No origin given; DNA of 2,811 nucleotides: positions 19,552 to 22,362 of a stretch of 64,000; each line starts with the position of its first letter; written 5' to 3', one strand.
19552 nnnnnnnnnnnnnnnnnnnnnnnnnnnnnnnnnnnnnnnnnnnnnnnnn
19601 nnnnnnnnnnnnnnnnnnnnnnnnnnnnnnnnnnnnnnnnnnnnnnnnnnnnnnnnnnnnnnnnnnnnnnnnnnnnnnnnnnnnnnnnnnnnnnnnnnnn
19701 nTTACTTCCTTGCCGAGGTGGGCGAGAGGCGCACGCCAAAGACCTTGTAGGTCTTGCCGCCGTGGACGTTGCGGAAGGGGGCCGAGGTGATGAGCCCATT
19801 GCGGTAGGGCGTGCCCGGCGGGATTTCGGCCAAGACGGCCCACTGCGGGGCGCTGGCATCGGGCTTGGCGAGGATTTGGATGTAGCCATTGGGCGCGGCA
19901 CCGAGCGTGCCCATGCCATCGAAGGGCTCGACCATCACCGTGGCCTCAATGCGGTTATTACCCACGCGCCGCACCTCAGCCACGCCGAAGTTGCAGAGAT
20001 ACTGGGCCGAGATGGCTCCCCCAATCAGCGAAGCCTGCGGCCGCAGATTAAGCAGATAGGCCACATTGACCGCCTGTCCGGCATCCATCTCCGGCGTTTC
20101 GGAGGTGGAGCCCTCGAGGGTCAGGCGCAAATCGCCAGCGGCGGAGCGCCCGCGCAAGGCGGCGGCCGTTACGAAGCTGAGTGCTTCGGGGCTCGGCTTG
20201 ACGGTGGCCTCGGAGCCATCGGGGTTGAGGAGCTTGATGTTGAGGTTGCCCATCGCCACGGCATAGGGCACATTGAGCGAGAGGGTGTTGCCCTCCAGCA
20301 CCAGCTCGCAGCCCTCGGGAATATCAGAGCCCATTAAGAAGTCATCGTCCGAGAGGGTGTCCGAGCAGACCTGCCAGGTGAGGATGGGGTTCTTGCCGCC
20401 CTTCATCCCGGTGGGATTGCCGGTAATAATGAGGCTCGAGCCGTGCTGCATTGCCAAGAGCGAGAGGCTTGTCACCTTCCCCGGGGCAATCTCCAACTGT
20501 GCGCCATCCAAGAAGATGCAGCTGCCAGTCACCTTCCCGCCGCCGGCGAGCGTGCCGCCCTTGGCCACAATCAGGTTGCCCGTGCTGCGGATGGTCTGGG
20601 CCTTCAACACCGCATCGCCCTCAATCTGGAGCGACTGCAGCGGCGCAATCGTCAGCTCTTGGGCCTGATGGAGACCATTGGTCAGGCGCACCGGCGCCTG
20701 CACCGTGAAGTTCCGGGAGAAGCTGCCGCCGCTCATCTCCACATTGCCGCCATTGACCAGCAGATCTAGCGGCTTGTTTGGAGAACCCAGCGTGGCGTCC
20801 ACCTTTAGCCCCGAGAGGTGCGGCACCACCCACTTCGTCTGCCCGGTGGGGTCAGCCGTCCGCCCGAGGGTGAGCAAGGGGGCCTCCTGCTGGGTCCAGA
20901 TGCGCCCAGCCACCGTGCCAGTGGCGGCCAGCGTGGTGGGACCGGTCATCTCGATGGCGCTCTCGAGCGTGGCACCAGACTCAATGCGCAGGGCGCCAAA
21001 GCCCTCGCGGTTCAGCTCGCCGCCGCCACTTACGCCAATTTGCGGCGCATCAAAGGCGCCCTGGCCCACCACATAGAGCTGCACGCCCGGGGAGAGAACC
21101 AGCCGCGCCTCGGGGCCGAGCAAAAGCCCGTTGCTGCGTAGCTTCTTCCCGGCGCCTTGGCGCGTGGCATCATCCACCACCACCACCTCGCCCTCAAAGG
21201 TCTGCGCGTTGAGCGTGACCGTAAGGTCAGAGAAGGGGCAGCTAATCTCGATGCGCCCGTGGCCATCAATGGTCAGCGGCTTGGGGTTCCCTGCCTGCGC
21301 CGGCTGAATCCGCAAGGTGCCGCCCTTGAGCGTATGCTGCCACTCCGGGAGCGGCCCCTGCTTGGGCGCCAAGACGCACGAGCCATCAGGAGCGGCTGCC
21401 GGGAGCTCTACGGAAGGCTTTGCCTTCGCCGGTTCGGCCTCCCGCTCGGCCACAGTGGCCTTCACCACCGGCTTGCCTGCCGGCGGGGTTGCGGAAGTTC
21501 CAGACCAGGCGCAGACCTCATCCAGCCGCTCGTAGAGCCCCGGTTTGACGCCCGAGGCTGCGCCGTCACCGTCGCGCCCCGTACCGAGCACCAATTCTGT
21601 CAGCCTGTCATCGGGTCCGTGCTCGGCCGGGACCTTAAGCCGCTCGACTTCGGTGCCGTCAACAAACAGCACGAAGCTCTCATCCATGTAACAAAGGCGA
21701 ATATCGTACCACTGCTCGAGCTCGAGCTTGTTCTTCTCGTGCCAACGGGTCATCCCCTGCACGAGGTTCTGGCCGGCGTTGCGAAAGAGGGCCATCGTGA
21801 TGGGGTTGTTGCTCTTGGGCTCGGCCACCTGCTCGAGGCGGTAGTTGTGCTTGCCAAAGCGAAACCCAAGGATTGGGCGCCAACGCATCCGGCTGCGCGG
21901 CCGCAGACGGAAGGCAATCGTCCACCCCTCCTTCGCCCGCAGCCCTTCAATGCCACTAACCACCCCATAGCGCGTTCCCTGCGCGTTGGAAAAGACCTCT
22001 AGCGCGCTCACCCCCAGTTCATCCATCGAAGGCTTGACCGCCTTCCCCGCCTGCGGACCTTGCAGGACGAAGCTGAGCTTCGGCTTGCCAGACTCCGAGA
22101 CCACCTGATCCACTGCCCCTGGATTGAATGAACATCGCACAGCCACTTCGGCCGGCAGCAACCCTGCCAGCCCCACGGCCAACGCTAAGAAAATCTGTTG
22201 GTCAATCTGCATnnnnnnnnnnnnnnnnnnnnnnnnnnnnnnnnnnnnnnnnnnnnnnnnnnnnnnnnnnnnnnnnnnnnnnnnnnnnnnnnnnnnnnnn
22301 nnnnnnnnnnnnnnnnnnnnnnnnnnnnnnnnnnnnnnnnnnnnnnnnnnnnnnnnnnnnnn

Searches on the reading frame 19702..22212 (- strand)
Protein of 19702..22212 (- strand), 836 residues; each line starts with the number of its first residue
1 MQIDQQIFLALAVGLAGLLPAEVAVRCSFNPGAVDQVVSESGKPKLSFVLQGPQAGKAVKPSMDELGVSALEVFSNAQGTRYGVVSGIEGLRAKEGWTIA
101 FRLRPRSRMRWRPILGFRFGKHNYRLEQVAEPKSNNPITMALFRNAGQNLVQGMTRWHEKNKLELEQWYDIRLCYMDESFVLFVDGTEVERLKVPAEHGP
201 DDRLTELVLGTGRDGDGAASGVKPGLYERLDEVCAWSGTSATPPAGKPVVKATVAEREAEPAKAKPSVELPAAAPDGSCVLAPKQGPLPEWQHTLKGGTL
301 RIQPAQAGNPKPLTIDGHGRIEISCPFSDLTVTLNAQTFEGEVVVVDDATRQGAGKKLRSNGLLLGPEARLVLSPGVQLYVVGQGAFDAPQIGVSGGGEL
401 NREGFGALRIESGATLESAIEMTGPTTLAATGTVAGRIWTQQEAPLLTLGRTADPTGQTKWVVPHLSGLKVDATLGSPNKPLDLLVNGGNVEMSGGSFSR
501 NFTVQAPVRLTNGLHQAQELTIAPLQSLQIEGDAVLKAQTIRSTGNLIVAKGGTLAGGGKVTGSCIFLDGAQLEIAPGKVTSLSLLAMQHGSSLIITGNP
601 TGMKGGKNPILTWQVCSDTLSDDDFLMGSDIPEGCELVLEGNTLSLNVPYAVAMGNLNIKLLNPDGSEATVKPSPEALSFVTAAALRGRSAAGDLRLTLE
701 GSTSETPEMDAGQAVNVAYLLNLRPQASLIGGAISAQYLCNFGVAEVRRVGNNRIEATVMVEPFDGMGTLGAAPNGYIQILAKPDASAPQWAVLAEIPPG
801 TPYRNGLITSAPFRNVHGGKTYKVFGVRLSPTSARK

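Call 15: search_protein_families(library=pfam, proteins=[window:19702-22212:-], max_evalue=0.001)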
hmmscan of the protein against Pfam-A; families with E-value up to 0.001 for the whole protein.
window:19702-22212:- (836 aa): 1 family
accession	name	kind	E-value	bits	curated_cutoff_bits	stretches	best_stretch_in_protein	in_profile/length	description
PF13385.13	Laminin_G_3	-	5e-06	27.2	27.6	1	94-221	16-133/151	Concanavalin A-like lectin/glucanases superfamily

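Call 54: search_protein_families(library=ncbifam, proteins=[window:19702-22212:-], max_evalue=0.01)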
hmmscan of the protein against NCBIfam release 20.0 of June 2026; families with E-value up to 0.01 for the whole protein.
window:19702-22212:- (836 aa): 0 families

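Call 57: find_encoding_contigs(protein=window:19702-22212:-, flank=3000, max_places=10)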
Protein window:19702-22212:- (836 aa): 3 contigs read that carry it; 2 places shown.
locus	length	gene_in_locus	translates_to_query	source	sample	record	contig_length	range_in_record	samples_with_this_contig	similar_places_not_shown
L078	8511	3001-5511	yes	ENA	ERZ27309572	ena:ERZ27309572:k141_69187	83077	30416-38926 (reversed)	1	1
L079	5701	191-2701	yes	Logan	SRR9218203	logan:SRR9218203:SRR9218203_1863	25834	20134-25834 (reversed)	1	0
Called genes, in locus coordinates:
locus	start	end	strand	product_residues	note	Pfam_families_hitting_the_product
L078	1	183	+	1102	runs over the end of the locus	PF14765:PS-DH, PF01648:ACPS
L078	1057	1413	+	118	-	PF07963:N_methyl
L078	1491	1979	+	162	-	-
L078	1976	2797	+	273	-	-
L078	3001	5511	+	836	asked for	PF13385:Laminin_G_3 (faint)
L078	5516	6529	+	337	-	-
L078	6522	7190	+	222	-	-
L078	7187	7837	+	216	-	-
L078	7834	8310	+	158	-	-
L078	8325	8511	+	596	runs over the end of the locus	PF03958:Secretin_N (weak), PF00263:Secretin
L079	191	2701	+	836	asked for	PF13385:Laminin_G_3 (faint)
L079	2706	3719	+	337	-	-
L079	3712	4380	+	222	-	-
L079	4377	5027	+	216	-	-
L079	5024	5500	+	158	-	-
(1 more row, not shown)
